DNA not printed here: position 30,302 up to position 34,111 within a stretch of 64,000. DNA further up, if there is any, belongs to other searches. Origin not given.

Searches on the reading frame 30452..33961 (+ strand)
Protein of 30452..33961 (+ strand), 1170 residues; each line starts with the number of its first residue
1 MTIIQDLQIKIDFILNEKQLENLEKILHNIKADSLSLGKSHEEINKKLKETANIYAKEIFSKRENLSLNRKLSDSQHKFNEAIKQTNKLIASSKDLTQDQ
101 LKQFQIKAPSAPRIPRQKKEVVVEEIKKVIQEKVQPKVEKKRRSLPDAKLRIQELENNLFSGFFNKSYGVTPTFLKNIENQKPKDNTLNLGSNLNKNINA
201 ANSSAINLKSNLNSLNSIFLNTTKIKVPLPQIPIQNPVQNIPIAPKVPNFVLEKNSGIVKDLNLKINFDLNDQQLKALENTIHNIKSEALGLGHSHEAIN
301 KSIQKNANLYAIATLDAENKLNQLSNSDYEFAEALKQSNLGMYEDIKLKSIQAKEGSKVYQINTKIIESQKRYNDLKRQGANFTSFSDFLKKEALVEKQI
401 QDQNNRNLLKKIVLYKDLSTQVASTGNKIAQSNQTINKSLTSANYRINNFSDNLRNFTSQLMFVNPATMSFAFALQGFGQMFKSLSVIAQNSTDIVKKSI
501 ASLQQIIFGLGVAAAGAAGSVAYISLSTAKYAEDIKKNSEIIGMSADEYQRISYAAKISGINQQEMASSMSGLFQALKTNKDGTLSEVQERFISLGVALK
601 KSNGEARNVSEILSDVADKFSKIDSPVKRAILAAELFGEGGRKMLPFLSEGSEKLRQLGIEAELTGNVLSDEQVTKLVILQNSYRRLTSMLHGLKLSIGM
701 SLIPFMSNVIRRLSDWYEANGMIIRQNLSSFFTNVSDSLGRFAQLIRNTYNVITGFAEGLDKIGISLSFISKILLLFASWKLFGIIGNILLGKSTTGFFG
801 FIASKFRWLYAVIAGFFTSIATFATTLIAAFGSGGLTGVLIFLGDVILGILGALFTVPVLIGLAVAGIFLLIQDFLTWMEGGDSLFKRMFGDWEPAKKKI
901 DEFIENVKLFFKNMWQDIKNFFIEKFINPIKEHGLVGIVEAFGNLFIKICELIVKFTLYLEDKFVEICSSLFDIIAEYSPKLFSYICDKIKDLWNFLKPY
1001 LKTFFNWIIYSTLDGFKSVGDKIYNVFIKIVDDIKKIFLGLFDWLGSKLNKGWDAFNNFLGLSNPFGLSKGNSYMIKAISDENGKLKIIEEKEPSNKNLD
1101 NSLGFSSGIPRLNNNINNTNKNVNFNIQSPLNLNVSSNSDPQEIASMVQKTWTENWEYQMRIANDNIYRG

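Call 28: search_protein_families(library=phrogs, proteins=[window:30452-33961:+], max_evalue=0.001)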
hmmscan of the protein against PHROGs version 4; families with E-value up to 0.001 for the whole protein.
window:30452-33961:+ (1170 aa): 16 families
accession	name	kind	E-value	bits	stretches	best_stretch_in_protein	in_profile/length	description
phrog_8125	-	tail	1.6e-43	150.6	2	498-757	63-321/578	tail length tape measure protein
phrog_8462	-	tail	1.7e-38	133.8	1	498-1008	44-460/672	tail length tape measure protein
phrog_2276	-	tail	5e-34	119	1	448-995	50-451/673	tail length tape measure protein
phrog_13338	-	unknown function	6.2e-27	95.2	1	499-743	33-272/903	-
phrog_3981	-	tail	2.2e-21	77.6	1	498-1059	34-460/584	tail length tape measure protein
phrog_2854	-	tail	3.2e-19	70.2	1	489-745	31-296/855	tail length tape measure protein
phrog_9483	-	tail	6e-18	65.7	1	511-747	47-280/657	tail length tape measure protein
phrog_1272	-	tail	1.5e-17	63.7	1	543-1122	397-903/1606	tail length tape measure protein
phrog_33680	-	unknown function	1.3e-16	60.9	1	517-746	307-531/726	-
phrog_9388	-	unknown function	1.6e-16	61.2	1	497-931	25-373/615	-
phrog_3824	-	unknown function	4.8e-13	49.9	2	511-704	63-251/750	-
phrog_2013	-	tail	7.6e-13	49.1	1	436-755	35-308/657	lytic tail protein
phrog_12506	-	tail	2.5e-11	44.5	1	507-632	36-160/218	tail length tape measure protein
phrog_1293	-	tail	1.3e-06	27.5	1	589-856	372-616/1424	tail length tape measure protein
phrog_13674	-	tail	7.5e-06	25.8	1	497-722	48-286/764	tail length tape measure protein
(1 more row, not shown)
